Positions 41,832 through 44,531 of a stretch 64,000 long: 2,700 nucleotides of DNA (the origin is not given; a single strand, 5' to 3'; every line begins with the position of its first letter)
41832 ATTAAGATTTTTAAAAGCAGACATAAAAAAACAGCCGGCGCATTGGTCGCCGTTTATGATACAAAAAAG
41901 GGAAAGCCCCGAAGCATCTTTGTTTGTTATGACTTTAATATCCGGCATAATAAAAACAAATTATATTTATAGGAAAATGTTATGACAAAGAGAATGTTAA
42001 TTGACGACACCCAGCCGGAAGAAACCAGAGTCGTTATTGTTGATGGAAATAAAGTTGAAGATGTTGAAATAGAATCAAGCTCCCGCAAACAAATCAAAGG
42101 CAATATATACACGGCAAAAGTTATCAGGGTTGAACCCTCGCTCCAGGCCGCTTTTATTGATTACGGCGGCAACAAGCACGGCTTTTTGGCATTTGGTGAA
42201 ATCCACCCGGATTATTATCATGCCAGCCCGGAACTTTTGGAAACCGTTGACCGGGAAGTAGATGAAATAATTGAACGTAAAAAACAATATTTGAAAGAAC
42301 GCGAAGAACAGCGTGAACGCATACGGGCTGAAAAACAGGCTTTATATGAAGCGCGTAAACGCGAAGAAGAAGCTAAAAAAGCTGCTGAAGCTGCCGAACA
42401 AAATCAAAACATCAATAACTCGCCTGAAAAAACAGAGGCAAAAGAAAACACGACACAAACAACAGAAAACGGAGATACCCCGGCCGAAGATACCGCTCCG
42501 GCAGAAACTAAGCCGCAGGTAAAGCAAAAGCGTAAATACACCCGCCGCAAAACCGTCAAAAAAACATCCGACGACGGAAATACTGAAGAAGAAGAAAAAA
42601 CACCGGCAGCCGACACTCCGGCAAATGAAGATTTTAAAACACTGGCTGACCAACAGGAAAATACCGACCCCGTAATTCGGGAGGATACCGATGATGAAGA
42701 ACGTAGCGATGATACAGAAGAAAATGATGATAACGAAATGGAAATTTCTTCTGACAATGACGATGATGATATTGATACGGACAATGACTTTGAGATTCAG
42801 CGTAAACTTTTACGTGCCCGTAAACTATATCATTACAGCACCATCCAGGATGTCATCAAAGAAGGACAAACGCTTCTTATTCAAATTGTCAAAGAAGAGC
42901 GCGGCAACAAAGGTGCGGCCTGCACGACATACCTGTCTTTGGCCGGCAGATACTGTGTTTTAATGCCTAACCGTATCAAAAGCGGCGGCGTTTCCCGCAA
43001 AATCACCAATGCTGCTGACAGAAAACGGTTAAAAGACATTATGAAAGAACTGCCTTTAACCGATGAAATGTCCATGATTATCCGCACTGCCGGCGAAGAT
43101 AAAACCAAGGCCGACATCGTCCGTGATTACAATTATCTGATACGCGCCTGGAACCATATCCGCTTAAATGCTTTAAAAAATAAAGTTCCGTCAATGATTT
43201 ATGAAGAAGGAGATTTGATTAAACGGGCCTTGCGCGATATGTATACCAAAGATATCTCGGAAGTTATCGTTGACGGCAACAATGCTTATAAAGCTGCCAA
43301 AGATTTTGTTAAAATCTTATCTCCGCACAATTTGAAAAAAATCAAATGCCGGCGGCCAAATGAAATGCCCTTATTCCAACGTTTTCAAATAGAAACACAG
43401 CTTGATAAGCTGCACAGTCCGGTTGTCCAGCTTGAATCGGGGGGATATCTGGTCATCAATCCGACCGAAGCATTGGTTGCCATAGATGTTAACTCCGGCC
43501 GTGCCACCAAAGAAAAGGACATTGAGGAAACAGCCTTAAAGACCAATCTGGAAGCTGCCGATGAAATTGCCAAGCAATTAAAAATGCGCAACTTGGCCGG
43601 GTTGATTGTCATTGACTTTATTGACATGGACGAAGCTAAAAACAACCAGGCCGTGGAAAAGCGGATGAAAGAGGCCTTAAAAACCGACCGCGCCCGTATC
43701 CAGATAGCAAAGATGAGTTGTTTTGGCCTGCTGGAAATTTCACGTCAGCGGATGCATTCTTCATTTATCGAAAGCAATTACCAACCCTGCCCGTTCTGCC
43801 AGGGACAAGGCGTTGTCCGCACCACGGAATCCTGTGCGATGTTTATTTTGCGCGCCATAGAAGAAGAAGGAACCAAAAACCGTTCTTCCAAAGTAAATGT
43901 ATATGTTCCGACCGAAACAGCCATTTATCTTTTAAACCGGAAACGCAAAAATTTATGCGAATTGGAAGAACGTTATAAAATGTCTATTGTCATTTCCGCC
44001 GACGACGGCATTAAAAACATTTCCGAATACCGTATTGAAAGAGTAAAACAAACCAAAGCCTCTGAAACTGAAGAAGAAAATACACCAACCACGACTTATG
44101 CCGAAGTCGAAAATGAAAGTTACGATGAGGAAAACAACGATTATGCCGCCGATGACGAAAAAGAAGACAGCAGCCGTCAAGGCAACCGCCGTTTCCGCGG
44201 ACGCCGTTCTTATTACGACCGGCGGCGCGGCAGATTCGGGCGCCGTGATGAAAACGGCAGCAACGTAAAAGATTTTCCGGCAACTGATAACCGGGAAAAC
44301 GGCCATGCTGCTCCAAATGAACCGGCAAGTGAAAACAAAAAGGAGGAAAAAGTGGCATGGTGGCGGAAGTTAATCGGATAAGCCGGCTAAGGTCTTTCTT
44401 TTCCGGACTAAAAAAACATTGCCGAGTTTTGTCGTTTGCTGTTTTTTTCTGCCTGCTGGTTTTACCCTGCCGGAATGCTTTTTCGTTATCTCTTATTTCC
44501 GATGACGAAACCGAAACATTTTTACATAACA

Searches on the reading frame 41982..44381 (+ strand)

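Call 24: search_protein_families(library=pfam, proteins=[window:41982-44381:+], max_evalue=0.00001)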
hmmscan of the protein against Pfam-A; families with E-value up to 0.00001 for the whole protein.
window:41982-44381:+ (799 aa): 2 families
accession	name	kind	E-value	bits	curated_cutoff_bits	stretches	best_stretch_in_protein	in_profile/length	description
PF10150.14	RNase_E_G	-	1.2e-98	330.2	25.5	1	319-591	1-270/270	Ribonuclease E/G family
PF20833.2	RNase_E_G_Thio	-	6.7e-29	100.3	26.8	1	602-687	1-85/86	RNase E/G, Thioredoxin-like domain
